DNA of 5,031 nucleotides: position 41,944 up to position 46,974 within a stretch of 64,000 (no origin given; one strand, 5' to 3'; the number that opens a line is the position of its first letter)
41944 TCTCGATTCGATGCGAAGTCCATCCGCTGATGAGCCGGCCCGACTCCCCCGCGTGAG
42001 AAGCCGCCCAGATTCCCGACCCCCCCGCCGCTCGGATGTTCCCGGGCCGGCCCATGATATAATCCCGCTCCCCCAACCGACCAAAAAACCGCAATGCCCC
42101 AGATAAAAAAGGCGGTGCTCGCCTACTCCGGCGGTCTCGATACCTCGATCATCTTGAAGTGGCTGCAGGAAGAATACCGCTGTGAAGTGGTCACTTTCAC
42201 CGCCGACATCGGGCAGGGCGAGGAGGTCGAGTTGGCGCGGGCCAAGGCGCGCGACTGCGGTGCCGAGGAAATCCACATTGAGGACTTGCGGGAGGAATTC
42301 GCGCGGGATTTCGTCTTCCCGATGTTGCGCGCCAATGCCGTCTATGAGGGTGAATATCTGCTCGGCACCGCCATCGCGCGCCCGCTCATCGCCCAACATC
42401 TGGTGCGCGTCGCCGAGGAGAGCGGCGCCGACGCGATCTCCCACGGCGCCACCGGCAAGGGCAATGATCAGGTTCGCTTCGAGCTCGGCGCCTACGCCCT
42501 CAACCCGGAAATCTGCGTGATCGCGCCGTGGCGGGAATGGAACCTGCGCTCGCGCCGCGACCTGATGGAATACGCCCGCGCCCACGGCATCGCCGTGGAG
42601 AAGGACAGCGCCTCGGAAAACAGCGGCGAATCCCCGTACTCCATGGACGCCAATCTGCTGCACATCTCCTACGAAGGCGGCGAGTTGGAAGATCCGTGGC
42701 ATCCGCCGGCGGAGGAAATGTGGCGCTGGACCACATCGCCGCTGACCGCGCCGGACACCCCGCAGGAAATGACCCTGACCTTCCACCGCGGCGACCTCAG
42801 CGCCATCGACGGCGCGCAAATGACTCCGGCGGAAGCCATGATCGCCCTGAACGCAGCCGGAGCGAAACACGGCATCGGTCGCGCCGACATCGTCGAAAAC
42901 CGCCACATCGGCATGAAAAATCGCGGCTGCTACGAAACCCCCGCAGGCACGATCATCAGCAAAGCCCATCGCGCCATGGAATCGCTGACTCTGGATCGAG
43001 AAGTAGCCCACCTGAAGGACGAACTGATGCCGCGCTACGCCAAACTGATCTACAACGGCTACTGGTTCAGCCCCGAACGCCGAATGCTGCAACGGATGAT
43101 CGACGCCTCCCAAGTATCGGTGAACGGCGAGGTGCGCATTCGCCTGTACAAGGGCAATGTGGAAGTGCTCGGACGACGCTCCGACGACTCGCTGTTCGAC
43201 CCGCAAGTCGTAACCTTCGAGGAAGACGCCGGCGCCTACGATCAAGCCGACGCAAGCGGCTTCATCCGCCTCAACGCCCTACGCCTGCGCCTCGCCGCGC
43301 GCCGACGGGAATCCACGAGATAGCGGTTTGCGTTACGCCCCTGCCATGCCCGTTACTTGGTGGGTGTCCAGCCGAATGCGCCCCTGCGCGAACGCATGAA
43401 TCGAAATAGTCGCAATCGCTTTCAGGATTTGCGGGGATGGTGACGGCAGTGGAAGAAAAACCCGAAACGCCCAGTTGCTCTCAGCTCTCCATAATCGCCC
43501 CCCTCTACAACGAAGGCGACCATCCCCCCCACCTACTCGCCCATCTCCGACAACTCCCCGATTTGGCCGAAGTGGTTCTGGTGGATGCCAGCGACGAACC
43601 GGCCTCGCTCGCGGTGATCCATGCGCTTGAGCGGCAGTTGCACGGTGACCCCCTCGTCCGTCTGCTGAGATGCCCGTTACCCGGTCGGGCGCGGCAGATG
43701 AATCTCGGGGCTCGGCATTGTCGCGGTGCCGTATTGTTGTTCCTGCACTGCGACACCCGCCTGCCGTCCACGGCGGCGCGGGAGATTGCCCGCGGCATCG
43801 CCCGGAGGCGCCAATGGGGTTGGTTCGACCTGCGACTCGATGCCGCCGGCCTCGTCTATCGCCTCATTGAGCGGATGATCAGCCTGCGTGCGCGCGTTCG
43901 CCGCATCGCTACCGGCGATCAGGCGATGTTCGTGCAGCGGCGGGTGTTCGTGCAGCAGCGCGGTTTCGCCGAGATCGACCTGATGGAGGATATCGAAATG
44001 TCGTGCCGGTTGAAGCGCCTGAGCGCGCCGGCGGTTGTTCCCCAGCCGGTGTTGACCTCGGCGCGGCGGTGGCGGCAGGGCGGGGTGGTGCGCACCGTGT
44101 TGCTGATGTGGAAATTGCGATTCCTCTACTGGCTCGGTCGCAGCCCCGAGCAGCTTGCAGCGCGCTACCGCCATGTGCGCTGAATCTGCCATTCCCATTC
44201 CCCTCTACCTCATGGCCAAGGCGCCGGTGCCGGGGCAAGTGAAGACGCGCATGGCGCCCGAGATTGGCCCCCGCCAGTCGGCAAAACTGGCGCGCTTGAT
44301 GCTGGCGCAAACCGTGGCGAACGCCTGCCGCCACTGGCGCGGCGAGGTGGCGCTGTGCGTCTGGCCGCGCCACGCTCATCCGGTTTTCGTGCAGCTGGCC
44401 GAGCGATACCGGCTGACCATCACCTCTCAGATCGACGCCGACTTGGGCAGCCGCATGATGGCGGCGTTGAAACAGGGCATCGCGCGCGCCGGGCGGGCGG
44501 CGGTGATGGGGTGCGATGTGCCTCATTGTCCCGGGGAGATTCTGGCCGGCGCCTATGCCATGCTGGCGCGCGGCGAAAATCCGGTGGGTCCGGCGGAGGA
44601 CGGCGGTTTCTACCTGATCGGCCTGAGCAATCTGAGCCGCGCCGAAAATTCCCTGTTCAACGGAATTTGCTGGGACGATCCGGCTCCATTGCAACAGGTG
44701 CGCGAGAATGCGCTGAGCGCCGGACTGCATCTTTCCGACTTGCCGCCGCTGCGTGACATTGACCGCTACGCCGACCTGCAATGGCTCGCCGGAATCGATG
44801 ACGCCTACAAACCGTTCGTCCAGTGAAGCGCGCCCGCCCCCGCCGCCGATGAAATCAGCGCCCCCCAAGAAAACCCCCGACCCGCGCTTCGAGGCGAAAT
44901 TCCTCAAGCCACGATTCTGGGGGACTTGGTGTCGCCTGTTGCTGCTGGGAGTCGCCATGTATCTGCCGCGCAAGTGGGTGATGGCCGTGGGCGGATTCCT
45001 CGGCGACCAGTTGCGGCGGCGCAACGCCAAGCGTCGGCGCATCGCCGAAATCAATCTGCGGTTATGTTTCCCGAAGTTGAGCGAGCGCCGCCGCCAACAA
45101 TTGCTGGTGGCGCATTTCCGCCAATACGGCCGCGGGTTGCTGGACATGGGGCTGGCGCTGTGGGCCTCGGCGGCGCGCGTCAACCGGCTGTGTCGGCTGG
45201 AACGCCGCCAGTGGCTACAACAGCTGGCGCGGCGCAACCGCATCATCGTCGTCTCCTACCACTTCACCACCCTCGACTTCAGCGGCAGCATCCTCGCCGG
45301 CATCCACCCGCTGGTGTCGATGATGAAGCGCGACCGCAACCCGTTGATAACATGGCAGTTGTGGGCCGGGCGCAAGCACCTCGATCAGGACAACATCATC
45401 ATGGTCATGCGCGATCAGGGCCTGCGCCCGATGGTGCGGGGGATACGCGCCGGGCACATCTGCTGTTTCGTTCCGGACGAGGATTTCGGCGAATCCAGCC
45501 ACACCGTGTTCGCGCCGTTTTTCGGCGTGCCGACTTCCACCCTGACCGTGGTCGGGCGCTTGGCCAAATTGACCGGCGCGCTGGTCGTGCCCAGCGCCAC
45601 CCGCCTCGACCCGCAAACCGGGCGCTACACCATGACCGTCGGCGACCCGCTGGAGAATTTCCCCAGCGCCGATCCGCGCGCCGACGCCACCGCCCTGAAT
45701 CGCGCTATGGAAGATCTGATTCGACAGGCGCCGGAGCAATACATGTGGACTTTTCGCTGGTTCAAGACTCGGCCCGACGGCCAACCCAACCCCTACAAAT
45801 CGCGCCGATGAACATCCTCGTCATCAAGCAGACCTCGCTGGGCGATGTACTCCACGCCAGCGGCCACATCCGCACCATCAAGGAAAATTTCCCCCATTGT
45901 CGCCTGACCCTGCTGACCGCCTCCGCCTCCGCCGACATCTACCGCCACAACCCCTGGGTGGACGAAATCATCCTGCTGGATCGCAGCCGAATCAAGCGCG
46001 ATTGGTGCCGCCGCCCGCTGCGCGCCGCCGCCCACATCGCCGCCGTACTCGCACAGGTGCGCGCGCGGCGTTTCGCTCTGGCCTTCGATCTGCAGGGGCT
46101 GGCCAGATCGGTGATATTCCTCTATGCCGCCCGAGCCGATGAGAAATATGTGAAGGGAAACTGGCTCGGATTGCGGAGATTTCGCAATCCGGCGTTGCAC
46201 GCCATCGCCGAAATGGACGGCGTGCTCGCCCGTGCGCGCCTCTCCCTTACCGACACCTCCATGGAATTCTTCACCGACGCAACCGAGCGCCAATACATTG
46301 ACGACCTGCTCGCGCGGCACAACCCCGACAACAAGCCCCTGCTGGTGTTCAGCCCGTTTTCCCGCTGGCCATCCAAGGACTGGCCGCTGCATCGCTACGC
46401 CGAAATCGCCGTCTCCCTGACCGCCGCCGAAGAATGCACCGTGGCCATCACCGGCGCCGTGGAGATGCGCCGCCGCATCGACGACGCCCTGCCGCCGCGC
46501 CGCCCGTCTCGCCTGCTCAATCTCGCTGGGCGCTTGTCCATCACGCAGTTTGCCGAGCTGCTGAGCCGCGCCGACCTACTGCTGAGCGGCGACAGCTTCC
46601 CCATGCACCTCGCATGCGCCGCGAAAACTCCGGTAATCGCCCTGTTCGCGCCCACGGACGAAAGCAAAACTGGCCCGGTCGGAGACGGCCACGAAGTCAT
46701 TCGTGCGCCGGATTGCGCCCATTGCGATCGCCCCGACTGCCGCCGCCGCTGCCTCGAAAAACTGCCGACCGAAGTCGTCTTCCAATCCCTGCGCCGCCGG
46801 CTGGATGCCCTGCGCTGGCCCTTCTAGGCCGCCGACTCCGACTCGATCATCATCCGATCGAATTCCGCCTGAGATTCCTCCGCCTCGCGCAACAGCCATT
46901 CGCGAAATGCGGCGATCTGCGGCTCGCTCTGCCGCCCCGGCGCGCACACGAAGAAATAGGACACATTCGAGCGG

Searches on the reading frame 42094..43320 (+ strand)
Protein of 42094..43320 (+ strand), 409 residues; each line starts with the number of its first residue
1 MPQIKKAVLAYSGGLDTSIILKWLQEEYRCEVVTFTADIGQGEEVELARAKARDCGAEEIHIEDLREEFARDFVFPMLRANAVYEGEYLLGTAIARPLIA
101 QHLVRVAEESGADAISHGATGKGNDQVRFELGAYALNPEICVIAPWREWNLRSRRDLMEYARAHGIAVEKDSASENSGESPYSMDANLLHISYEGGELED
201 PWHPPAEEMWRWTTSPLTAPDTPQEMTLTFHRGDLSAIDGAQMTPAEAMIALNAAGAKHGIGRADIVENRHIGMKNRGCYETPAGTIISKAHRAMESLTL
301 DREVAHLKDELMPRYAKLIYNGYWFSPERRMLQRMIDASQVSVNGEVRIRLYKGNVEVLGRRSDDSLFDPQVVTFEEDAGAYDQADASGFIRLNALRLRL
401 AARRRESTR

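Call 15: find_related_loci(query=window:42094-43320:+, collection=genome_contigs, flank=10000)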
Query window:42094-43320:+ (409 aa) in genome_contigs; peptide patterns used: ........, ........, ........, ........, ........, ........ (x = any residue, [..] = any of these).
600 stretches matched a pattern (row limit reached: there are more); 592 encode a relative of the query (tblastn E <= 1e-3); the best 80 are kept; 80 distinct loci.
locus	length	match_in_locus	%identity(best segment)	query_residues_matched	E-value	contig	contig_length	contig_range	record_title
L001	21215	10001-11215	73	1-408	0e+0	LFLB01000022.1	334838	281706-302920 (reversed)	MAG: Candidatus Spongiihabitans thiooxidans isolate LS_SOB contig16789, whole genome shotgun sequence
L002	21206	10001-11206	73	1-405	0e+0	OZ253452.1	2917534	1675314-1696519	MAG: Candidatus Spongiihabitans sp. isolate 2f8c62a6-771b-4376-9b9a-acaaca664f49 genome assembly, chromosome: 1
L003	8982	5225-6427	75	1-404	0e+0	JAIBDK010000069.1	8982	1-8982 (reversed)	MAG: Gammaproteobacteria bacterium isolate bin.11 k141_1353263_length_8982_cov_23.4270, whole genome shotgun sequence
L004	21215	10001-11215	72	1-408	0e+0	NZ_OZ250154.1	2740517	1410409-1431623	MAG: Candidatus Spongiihabitans sp. isolate 9bea2e88-feb8-4b27-847e-43f480efb806 chromosome 1, complete sequence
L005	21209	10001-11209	73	1-406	0e+0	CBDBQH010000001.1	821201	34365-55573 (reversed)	MAG: Candidatus Poriferihabitaceae bacterium isolate 3f4a3f71-dd35-4c24-bd49-5cea3e77eff4 genome assembly, contig: conti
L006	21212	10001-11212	73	1-407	0e+0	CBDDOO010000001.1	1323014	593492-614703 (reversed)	MAG: Arenicellales bacterium isolate a29debac-1c8f-4757-9535-86e5a3768f11 genome assembly, contig: contig_1, whole genom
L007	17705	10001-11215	72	1-408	0e+0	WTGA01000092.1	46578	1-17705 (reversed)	MAG: Gammaproteobacteria bacterium isolate CO36386bin_3 NODE_488_length_46578_cov_15.986286, whole genome shotgun sequen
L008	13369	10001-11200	73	4-405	0e+0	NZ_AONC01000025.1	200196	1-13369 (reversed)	Imhoffiella purpurea strain AK35 contig25, whole genome shotgun sequence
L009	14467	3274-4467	73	4-404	0e+0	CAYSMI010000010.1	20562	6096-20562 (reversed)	MAG TPA_asm: uncultured Acidiferrobacter sp. isolate SRP077602_co4_611 genome assembly, contig: NODE_4356_length_20562_c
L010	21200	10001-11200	71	1-404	0e+0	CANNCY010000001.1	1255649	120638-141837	uncultured Pseudomonadales bacterium isolate 1143.fasta genome assembly, contig: NODE_1, whole genome shotgun sequence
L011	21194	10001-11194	73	4-404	0e+0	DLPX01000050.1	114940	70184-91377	MAG TPA_asm: Proteobacteria bacterium UBA7447 UBA7447_contig_5635, whole genome shotgun sequence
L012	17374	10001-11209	73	1-405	0e+0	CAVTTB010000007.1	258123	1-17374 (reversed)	MAG: uncultured Gammaproteobacteria bacterium isolate MFD09730.bin.1.81 genome assembly, contig: contig_6837, whole geno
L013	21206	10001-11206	71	1-405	0e+0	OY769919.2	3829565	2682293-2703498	MAG: uncultured Arenicella sp. isolate daf102a9-ea6e-4cc4-9dbf-21539fb411dc genome assembly, chromosome: 1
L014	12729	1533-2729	71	1-402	0e+0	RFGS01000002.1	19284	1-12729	MAG: Zetaproteobacteria bacterium isolate J030 k99_5656, whole genome shotgun sequence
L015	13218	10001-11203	72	4-406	0e+0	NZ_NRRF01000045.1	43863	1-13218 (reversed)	Thiocystis violacea strain DSM 208 scaffold0045, whole genome shotgun sequence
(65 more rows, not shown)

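Call 18: find_encoding_contigs(protein=window:42094-43320:+, flank=10000, max_places=10)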
Protein window:42094-43320:+ (409 aa): no gene with exactly this product is on record in the collection.

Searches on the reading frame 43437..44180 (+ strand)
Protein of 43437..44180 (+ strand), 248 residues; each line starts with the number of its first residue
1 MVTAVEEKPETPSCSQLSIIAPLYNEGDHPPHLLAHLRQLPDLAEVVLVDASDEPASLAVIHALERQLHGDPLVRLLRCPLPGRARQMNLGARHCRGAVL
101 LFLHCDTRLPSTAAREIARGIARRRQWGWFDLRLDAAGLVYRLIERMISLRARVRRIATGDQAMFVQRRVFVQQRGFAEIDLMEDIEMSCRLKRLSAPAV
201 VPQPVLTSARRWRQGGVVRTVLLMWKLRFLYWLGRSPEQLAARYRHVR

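Call 77: search_protein_families(library=pfam, proteins=[window:43437-44180:+], max_evalue=0.001)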
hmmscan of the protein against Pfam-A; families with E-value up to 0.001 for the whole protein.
window:43437-44180:+ (248 aa): 1 family
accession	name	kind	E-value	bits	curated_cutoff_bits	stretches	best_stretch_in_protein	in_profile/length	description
PF00535.33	Glycos_transf_2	-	2.1e-10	41.2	23.3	1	18-121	1-103/168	Glycosyl transferase family 2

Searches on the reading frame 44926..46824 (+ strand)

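Call 77: search_protein_families(library=pfam, proteins=[window:44926-46824:+], max_evalue=0.001)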
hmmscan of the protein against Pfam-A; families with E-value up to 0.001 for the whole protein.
window:44926-46824:+ (633 aa): 1 family
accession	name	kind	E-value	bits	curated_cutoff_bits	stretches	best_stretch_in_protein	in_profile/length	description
PF01075.23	Glyco_transf_9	-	5.6e-30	104.9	22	1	374-606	4-242/247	Glycosyltransferase family 9 (heptosyltransferase)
